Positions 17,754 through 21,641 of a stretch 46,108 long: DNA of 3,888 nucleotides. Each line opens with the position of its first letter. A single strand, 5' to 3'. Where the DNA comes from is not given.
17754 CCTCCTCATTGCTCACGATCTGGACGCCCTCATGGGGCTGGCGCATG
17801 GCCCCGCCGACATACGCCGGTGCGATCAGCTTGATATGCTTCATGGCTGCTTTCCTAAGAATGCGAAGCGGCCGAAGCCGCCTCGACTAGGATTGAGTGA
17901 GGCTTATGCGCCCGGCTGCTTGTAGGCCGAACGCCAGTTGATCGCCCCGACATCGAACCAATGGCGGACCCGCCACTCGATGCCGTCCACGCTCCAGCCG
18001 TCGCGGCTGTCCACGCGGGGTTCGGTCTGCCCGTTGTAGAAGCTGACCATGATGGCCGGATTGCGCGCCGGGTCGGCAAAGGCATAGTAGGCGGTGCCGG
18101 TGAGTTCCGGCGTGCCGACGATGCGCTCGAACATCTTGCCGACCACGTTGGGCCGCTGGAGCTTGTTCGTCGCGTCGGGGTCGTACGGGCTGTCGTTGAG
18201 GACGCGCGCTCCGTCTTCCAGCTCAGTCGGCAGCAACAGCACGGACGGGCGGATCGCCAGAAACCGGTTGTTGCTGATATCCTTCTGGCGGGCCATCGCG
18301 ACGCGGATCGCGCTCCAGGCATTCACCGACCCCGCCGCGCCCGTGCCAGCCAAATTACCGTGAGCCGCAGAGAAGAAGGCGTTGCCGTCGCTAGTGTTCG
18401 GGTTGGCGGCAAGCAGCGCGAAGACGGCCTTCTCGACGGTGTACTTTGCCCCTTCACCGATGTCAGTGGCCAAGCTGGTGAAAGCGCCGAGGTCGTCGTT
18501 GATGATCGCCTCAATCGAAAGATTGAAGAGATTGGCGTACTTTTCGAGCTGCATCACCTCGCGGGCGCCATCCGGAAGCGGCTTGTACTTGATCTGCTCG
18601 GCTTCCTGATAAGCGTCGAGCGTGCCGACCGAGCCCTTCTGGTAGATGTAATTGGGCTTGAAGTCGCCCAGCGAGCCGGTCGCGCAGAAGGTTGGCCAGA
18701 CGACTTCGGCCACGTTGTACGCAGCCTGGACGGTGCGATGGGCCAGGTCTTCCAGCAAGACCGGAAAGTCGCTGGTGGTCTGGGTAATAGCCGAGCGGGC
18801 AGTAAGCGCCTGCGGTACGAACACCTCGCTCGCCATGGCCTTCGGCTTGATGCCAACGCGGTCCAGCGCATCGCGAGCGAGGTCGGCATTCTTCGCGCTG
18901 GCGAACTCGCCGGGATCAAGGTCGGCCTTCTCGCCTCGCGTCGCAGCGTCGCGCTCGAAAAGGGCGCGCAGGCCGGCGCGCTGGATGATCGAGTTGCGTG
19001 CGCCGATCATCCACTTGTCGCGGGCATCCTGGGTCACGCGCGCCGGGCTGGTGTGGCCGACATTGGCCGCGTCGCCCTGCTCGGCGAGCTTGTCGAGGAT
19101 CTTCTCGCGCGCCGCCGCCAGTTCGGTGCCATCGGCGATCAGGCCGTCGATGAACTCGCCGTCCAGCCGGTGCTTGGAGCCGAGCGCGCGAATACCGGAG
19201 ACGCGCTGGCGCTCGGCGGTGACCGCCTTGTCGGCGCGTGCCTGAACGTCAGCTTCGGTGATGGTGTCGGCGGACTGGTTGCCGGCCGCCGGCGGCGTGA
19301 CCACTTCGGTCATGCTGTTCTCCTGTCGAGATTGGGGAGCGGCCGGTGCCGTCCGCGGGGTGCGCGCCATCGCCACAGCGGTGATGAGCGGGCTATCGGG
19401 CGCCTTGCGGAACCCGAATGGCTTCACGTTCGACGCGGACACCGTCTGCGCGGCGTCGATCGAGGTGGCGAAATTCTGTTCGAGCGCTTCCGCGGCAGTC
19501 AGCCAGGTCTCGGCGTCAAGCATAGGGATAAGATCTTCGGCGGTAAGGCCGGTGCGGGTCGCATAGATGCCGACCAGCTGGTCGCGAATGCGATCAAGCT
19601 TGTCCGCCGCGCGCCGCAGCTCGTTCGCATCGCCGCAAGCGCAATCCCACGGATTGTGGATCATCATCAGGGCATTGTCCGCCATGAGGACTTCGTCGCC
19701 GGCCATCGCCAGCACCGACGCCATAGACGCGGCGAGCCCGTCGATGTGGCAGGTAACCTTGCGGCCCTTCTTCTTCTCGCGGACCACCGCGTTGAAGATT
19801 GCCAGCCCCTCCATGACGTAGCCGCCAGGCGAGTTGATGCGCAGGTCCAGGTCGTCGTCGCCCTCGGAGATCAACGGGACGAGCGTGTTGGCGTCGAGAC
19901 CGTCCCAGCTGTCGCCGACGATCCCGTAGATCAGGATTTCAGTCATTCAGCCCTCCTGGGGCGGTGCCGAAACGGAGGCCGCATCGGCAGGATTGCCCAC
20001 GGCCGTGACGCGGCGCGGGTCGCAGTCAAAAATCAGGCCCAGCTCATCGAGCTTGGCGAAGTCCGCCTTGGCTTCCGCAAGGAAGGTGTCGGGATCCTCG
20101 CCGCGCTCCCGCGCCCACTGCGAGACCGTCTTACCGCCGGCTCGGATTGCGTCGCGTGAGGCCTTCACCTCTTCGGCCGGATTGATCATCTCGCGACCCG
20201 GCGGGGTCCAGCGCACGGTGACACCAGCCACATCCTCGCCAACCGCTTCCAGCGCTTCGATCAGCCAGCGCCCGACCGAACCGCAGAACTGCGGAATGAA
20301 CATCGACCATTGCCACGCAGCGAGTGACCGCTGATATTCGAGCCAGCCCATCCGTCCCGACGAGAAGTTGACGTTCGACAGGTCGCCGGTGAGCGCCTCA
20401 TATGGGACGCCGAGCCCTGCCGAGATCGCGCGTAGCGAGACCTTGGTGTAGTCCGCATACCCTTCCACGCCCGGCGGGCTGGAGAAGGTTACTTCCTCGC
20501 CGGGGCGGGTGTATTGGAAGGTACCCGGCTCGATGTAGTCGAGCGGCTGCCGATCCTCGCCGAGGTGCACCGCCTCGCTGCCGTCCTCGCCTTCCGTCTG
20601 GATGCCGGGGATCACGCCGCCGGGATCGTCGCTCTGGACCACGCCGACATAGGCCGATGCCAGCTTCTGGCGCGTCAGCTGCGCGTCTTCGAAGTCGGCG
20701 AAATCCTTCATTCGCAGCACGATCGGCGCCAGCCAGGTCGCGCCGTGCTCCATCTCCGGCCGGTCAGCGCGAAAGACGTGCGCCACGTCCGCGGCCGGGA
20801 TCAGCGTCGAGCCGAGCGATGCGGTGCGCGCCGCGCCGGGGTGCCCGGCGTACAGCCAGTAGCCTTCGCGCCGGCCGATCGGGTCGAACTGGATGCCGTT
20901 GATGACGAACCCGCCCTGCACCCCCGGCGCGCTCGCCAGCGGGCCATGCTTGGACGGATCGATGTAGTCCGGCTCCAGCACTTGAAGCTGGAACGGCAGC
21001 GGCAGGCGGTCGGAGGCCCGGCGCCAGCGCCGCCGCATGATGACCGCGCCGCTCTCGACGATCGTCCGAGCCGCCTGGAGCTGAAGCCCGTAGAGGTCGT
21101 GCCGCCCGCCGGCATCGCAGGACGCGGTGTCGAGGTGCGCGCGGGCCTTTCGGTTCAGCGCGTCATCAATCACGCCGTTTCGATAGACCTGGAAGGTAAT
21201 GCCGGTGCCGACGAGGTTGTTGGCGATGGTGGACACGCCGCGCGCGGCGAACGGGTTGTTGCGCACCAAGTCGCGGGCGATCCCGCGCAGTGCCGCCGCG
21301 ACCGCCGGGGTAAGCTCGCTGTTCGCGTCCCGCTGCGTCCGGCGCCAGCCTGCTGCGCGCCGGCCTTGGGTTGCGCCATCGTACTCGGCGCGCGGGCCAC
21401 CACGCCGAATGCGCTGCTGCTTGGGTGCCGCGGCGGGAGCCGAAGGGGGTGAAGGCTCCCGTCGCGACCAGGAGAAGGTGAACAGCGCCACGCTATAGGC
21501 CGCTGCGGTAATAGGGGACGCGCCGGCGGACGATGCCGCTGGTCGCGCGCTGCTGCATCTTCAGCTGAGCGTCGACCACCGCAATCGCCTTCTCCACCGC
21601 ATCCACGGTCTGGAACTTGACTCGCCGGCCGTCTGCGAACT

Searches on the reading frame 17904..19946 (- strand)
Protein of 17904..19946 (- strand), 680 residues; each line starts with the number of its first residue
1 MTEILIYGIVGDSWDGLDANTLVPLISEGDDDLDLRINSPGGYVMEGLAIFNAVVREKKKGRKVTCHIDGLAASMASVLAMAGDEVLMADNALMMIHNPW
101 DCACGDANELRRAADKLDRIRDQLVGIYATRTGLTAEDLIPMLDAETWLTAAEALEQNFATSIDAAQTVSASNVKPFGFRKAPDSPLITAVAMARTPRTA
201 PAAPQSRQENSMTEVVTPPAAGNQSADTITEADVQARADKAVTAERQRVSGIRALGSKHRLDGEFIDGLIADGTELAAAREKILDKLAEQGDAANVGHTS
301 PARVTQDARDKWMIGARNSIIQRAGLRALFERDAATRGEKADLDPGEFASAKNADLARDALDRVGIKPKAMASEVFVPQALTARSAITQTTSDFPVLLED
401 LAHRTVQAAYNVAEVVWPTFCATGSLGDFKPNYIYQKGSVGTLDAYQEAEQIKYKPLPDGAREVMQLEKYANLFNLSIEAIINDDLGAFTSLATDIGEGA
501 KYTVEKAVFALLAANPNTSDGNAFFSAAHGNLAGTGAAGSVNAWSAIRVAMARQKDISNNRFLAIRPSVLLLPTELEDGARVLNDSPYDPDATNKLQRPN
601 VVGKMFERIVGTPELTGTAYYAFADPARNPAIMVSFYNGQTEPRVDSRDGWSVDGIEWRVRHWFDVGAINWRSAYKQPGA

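Call 78: search_protein_families(library=phrogs, proteins=[window:17904-19946:-], max_evalue=0.001)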
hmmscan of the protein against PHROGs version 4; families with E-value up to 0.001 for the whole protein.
window:17904-19946:- (680 aa): 16 families
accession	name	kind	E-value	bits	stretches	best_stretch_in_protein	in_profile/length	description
phrog_133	-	head and packaging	8.5e-142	475.1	1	2-679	20-667/668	head maturation protease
phrog_4523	-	head and packaging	6.6e-108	363.1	1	193-680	185-644/644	major head and protease protein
phrog_94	-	head and packaging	5.2e-63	215.5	1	1-455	80-547/622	head maturation protease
phrog_2976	-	head and packaging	6.5e-58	198.3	1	2-250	21-267/394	head maturation protease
phrog_3348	-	unknown function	2.4e-57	196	1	2-303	38-355/386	-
phrog_1684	-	head and packaging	2.7e-45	156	1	4-202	43-240/284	head maturation protease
phrog_53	-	head and packaging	1.1e-32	115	1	31-320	118-409/583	head maturation protease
phrog_29592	-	unknown function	1.5e-27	97.2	1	390-676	591-887/893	-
phrog_13984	-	unknown function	4.6e-14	53.6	1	32-96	62-123/123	-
phrog_26519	-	unknown function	1e-13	52.5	1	490-674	3-187/192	-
phrog_1827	-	other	1.3e-13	51.7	1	30-156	52-175/202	ATP-dependent protease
phrog_23753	-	head and packaging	5.1e-10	40.4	1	19-165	30-173/298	head maturation protease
phrog_33547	-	unknown function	9.1e-10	39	1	27-162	26-157/357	-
phrog_20705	-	head and packaging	1.9e-08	34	1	30-163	210-345/690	virion structural protein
phrog_371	-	head and packaging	7.3e-08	33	1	468-533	78-145/303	major head protein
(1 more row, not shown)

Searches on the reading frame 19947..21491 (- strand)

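Call 78: search_protein_families(library=phrogs, proteins=[window:19947-21491:-], max_evalue=0.001)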
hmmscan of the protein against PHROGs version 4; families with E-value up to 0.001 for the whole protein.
window:19947-21491:- (514 aa): 2 families
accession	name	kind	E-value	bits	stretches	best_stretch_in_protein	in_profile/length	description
phrog_21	-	head and packaging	1.5e-83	282.4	1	13-499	18-515/1362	portal protein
phrog_537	-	head and packaging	1.2e-33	117.2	1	318-500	26-218/233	portal protein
